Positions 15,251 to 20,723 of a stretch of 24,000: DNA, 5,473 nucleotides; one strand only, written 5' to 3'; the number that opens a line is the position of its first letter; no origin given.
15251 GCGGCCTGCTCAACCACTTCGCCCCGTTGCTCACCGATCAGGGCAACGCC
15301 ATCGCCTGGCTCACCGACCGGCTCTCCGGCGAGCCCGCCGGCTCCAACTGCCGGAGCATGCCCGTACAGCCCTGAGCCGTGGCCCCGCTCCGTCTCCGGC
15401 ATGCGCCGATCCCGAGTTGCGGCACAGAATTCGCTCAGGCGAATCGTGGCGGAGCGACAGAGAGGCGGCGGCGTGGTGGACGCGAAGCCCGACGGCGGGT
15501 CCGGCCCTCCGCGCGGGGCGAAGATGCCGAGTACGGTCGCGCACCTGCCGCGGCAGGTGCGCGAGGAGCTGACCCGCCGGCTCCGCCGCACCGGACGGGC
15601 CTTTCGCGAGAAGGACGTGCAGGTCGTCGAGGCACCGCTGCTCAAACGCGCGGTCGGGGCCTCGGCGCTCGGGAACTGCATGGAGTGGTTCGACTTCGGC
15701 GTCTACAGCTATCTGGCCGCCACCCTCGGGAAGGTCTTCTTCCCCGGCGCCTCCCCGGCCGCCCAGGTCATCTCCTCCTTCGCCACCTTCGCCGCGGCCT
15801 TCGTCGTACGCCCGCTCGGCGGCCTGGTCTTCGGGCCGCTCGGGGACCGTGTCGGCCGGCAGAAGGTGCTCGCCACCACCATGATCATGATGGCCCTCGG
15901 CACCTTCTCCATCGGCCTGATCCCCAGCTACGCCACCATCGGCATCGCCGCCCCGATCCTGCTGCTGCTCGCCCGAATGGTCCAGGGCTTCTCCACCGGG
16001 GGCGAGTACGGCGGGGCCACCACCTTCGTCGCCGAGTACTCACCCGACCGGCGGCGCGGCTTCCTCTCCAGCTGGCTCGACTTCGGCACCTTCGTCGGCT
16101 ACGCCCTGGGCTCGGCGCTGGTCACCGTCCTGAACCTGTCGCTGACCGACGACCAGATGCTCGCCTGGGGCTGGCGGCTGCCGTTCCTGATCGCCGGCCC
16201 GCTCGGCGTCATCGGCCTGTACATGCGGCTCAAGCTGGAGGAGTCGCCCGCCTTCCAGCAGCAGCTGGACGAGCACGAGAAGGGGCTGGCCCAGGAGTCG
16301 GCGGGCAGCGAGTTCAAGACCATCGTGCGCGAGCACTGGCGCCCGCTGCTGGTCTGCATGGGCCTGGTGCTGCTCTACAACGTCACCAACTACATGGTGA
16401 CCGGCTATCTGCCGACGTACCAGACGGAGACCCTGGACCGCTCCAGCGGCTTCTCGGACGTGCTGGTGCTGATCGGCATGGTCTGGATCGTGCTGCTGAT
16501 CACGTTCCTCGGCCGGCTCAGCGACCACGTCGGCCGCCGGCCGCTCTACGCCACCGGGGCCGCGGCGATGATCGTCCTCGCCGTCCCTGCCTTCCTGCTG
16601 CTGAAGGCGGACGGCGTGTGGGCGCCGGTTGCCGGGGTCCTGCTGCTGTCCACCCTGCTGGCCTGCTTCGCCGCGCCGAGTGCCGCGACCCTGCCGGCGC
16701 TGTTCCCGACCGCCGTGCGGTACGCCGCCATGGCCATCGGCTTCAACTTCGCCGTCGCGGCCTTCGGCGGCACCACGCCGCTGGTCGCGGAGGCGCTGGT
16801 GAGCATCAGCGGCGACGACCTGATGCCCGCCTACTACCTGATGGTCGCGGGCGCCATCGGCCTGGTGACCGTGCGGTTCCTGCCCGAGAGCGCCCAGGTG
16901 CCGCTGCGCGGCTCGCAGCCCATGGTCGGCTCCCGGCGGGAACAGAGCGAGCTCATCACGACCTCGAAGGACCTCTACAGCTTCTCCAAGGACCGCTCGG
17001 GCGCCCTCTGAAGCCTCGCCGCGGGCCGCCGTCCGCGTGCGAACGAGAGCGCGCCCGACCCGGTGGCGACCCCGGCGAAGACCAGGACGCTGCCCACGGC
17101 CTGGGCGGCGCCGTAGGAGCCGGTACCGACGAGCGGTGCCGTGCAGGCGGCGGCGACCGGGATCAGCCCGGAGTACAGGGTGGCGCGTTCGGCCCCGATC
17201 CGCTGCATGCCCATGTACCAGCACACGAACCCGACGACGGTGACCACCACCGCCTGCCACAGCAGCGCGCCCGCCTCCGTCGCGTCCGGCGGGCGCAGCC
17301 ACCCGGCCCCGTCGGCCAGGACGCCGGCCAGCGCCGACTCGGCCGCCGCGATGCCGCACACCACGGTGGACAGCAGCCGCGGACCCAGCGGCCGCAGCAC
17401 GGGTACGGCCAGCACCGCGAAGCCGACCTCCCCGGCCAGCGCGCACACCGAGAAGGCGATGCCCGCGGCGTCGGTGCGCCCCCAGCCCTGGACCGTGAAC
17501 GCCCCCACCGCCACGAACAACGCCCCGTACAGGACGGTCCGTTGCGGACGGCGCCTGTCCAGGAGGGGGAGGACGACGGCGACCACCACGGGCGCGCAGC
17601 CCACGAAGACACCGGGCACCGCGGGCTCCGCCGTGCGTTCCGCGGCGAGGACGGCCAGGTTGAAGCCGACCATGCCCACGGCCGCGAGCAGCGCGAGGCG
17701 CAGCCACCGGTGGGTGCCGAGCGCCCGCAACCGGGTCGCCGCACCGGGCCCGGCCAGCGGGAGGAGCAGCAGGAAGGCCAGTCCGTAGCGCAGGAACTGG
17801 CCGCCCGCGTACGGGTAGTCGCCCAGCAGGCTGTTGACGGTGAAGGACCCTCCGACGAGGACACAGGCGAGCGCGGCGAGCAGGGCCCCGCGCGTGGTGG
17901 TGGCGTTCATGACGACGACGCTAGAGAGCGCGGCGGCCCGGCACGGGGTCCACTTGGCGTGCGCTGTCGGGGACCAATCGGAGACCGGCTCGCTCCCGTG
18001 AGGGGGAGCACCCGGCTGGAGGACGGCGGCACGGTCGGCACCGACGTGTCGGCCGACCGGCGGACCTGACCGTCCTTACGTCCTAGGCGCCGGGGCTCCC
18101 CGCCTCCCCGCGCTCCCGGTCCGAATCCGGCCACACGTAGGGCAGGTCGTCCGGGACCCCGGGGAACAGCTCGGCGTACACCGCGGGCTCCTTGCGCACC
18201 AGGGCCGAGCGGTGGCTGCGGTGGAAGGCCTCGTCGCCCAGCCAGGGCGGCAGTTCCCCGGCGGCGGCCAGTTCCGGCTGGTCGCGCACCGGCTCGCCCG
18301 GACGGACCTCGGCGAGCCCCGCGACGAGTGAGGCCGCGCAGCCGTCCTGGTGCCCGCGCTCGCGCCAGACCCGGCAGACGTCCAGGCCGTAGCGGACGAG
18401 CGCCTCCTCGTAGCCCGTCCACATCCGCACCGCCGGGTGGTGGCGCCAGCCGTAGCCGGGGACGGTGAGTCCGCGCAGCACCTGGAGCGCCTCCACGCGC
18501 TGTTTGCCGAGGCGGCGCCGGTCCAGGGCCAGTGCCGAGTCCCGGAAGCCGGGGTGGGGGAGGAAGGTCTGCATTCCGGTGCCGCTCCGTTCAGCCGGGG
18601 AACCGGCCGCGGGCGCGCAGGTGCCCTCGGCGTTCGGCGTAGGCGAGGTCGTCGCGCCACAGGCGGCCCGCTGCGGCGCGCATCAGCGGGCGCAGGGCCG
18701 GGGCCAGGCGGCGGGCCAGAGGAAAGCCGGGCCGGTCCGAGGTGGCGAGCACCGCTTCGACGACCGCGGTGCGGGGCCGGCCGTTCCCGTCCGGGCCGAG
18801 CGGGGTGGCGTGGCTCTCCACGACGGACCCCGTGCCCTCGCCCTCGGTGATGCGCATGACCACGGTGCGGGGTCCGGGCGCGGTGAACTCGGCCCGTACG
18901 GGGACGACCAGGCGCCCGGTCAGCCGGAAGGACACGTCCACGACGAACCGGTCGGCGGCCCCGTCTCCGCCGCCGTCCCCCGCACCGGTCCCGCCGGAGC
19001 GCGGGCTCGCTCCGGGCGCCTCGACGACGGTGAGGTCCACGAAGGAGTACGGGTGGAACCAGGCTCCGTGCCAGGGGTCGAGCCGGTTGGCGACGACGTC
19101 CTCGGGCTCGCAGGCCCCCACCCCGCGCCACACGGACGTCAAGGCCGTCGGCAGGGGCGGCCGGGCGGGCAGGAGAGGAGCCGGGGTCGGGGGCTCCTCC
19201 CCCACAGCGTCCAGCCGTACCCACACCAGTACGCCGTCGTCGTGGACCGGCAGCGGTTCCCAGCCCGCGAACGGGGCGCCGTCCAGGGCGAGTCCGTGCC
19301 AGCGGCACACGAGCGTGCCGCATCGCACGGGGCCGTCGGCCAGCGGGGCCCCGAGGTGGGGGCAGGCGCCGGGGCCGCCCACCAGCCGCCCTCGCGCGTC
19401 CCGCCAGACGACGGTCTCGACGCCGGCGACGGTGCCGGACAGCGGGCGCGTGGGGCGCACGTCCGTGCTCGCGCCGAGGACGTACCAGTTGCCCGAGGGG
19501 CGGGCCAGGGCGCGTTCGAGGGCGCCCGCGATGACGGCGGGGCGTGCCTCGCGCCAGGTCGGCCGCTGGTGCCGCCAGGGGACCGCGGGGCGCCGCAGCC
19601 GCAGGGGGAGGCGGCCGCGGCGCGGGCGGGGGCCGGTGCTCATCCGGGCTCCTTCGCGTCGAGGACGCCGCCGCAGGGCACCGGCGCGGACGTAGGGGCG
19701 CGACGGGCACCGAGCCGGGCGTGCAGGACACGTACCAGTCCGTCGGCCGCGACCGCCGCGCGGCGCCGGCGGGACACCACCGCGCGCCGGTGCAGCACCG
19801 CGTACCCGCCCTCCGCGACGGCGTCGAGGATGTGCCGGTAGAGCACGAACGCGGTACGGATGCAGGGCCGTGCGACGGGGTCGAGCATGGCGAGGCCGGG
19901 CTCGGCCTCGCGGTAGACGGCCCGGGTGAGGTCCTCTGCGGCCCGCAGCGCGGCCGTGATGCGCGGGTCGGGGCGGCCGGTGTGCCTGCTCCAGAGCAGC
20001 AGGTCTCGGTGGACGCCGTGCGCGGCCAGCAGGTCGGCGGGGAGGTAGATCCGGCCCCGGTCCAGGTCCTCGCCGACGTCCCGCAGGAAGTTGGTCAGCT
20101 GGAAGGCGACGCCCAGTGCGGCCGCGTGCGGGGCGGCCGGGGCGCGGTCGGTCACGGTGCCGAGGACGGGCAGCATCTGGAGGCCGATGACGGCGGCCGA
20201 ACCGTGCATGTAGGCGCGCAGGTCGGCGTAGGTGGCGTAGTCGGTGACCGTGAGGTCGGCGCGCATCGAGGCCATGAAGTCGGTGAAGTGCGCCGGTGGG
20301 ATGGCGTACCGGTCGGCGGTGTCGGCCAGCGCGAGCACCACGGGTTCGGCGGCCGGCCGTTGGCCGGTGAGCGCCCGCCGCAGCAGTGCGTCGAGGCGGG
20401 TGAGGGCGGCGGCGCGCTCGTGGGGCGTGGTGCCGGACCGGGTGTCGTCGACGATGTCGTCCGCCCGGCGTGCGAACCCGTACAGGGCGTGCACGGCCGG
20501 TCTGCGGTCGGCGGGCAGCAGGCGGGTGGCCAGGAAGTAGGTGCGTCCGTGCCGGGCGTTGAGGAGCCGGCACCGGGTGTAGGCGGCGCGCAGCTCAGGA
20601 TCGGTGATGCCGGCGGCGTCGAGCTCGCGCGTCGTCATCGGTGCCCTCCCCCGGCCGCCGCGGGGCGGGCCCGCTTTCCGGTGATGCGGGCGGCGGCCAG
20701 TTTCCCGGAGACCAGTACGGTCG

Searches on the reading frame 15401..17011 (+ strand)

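Call 5: search_protein_families(library=pfam, proteins=[window:15401-17011:+])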
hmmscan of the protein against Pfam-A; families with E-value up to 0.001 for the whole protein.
window:15401-17011:+ (536 aa): 2 families
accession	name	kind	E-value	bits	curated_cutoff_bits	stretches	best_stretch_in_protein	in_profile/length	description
PF00083.30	Sugar_tr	-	6.9e-49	167.4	22.3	1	89-503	6-446/452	Sugar (and other) transporter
PF07690.21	MFS_1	-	1.1e-38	133.4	33.4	2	99-457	12-343/347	Major Facilitator Superfamily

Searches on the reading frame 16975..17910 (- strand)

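Call 6: search_protein_families(library=pfam, proteins=[window:16975-17910:-])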
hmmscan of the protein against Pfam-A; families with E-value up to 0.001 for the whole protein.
window:16975-17910:- (311 aa): 1 family
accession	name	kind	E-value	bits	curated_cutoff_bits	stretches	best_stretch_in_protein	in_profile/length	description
PF00892.27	EamA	-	6.2e-17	62.6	28.2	2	7-139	2-132/135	EamA-like transporter family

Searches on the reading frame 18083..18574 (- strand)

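Call 6: search_protein_families(library=pfam, proteins=[window:18083-18574:-])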
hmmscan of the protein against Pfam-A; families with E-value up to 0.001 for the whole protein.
window:18083-18574:- (163 aa): 1 family
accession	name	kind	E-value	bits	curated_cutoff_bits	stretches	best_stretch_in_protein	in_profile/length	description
PF03013.19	Pyr_excise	-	6.9e-22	78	23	1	1-79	1-77/81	Pyrimidine dimer DNA glycosylase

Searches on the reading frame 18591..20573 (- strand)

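Call 6: search_protein_families(library=pfam, proteins=[window:18591-20573:-])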
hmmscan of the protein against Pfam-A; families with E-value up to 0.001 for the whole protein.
window:18591-20573:- (660 aa): 2 families
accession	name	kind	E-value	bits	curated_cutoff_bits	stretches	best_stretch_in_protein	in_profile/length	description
PF19299.5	DUF5914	-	1.3e-89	299.2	27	1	458-656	2-184/185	Domain of unknown function (DUF5914)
PF00355.32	Rieske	-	1.7e-13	50.7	20.3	1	362-431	1-70/88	Rieske [2Fe-2S] domain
